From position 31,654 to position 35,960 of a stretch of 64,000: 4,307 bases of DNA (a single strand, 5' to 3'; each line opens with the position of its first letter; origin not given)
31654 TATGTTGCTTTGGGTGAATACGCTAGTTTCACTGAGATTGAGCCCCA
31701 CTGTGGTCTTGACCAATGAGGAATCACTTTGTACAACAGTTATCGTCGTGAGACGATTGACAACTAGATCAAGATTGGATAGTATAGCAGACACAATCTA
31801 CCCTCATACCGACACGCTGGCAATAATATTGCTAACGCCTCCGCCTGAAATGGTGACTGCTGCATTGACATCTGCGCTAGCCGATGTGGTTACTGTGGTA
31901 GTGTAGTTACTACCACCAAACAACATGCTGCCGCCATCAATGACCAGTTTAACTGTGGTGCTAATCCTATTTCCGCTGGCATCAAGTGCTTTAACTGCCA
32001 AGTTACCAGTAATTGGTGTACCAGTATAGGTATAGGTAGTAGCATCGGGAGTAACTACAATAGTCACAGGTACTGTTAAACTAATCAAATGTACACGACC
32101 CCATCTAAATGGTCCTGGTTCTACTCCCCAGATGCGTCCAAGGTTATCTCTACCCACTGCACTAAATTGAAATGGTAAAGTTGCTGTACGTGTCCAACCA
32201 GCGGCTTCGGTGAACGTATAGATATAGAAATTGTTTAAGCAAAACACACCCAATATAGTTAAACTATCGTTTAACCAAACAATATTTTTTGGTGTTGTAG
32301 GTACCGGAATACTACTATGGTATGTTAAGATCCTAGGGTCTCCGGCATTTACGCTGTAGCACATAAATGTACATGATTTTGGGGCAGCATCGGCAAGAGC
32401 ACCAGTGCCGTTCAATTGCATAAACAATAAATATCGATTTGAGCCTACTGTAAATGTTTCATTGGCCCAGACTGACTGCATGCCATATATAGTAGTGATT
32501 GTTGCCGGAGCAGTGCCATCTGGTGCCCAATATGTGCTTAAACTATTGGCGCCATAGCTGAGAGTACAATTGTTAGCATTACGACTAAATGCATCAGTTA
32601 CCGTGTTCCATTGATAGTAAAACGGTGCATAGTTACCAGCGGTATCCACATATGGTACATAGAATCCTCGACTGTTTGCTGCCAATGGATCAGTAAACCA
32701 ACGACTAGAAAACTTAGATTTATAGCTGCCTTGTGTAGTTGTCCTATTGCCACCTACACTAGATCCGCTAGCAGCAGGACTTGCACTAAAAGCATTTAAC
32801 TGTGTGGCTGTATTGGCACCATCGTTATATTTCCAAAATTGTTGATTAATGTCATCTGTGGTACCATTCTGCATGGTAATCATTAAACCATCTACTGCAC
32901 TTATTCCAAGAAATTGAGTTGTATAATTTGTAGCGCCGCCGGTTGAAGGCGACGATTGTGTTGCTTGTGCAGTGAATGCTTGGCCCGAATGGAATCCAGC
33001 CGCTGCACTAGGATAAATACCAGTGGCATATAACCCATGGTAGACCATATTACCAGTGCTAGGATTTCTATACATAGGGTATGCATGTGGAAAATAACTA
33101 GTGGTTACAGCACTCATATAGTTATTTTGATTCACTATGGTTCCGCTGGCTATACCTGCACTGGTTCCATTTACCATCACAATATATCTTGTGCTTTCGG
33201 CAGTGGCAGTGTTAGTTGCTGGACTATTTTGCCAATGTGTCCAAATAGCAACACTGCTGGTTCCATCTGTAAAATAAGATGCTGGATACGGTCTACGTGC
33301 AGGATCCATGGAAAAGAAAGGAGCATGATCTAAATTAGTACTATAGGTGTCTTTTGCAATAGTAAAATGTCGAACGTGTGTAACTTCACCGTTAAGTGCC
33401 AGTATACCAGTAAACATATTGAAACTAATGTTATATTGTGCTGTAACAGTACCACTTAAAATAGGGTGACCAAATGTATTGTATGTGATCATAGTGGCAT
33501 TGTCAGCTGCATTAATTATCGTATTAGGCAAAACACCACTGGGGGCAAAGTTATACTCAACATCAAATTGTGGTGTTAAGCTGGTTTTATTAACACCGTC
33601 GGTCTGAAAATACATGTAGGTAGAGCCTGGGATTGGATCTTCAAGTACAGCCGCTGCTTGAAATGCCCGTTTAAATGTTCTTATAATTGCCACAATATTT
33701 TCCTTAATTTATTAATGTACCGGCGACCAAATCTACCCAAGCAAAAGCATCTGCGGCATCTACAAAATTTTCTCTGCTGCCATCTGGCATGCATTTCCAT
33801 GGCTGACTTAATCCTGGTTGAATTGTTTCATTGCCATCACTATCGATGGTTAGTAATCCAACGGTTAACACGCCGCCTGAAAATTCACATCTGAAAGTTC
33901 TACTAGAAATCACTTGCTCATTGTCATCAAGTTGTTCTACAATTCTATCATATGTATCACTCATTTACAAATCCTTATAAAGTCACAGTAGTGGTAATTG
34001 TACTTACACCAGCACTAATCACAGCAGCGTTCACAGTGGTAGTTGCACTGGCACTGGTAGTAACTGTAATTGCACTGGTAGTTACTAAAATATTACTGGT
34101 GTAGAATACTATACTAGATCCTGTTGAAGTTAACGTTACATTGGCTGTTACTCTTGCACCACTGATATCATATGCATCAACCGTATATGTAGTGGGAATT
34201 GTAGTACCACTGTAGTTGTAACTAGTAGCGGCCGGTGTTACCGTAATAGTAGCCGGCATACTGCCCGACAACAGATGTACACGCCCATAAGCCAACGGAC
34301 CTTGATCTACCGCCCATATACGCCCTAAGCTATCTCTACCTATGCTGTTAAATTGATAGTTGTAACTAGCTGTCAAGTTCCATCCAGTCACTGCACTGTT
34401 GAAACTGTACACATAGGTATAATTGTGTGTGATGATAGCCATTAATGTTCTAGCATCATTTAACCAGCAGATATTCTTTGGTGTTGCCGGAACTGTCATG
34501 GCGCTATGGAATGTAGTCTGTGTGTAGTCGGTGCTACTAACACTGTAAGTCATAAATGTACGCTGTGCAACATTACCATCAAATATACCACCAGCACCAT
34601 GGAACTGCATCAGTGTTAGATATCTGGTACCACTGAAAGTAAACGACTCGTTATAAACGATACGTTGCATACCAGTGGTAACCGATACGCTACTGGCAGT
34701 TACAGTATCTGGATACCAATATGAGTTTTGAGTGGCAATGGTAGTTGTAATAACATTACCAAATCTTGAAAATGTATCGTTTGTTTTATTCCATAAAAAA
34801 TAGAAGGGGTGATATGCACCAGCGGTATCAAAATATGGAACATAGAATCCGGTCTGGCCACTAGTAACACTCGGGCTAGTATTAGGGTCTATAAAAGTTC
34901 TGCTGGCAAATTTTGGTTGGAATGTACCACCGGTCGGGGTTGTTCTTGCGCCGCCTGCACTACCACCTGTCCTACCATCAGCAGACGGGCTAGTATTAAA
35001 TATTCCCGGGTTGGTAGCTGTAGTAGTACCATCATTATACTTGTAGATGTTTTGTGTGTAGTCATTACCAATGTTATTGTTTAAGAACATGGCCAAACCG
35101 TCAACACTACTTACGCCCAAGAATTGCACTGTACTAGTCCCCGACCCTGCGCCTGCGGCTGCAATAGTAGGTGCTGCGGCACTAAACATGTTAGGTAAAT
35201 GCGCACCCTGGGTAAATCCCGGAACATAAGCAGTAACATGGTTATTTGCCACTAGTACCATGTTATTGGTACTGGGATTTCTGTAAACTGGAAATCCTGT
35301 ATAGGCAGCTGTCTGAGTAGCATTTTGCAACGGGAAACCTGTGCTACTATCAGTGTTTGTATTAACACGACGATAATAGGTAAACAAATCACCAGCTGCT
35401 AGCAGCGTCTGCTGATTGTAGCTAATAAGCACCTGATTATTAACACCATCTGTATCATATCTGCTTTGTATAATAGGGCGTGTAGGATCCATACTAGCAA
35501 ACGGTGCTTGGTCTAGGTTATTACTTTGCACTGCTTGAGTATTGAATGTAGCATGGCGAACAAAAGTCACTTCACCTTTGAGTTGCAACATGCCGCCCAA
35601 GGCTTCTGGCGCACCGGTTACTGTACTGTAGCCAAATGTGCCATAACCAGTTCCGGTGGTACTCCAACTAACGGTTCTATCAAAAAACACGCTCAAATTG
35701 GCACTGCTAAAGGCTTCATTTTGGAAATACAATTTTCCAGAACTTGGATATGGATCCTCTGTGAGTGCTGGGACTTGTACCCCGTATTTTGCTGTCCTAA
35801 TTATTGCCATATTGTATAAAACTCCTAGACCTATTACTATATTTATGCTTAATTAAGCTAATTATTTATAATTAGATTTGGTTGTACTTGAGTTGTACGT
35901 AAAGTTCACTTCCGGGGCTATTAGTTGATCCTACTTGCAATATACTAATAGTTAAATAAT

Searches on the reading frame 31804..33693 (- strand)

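Call 39: search_protein_families(library=phrogs, proteins=[window:31804-33693:-], max_evalue=0.00001)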
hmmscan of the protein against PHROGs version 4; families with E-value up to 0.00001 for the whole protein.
window:31804-33693:- (629 aa): 2 families
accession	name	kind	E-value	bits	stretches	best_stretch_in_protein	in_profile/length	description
phrog_20698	-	unknown function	7.7e-15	55.4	1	466-623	395-557/561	-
phrog_22549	-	unknown function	1.4e-07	31.4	1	509-625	534-648/653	-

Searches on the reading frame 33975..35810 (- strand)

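Call 39: search_protein_families(library=phrogs, proteins=[window:33975-35810:-], max_evalue=0.00001)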
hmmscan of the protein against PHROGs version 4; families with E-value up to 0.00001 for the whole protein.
window:33975-35810:- (611 aa): 1 family
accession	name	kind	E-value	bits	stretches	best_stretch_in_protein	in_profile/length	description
phrog_20698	-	unknown function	1.1e-08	35.1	1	393-605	347-557/561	-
